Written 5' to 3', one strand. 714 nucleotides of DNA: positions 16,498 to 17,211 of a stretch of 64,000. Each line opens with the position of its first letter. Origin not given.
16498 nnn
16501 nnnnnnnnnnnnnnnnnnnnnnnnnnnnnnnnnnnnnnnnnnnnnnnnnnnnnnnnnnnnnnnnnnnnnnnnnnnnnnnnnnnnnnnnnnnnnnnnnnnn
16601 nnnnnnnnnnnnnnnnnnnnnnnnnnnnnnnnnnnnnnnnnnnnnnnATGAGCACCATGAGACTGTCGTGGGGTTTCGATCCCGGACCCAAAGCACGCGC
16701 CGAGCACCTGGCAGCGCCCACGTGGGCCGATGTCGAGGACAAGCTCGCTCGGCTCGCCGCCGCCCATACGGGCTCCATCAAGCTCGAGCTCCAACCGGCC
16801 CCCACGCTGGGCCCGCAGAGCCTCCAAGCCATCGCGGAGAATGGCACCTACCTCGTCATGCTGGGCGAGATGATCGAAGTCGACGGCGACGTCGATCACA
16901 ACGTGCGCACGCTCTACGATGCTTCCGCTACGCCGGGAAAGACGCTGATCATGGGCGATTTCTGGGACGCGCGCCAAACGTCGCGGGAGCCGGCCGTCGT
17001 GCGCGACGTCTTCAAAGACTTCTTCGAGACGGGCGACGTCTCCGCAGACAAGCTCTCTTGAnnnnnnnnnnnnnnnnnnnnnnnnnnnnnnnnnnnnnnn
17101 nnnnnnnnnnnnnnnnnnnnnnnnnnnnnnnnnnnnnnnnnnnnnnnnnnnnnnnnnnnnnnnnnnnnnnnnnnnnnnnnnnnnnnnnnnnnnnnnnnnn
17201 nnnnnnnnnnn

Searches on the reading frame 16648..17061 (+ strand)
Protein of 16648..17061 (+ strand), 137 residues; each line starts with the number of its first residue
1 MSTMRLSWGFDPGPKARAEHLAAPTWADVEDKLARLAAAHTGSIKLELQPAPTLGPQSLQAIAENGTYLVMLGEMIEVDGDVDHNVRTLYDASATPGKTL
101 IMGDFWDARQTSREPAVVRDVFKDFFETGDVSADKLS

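Call 5: search_protein_families(library=pfam, proteins=[window:16648-17061:+], max_evalue=1)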
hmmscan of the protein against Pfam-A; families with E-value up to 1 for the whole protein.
window:16648-17061:+ (137 aa): 2 families
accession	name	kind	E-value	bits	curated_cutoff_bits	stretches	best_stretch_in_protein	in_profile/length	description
PF21852.1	DUF6911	-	1.4e-25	89.9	24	1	16-133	13-126/128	Family of unknown function (DUF6911)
PF14430.11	Imm1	-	0.038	15.2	22.4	1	18-130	2-116/125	Immunity protein Imm1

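Call 6: search_protein_families(library=ncbifam, proteins=[window:16648-17061:+], max_evalue=1)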
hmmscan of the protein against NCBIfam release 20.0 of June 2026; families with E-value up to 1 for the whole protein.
window:16648-17061:+ (137 aa): 0 families

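Call 74: search_solved_structures(query=window:16648-17061:+, max_evalue=1)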
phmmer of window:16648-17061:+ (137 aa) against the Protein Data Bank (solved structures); distinct sequences matched with E-value up to 1: 2.
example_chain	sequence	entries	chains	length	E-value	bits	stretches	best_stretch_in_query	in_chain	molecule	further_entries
6anz_A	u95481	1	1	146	0.002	21.5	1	41-126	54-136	Uncharacterized protein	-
4l69_A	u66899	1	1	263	0.12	15.8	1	29-76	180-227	Ribosomal RNA small subunit methyltransferase E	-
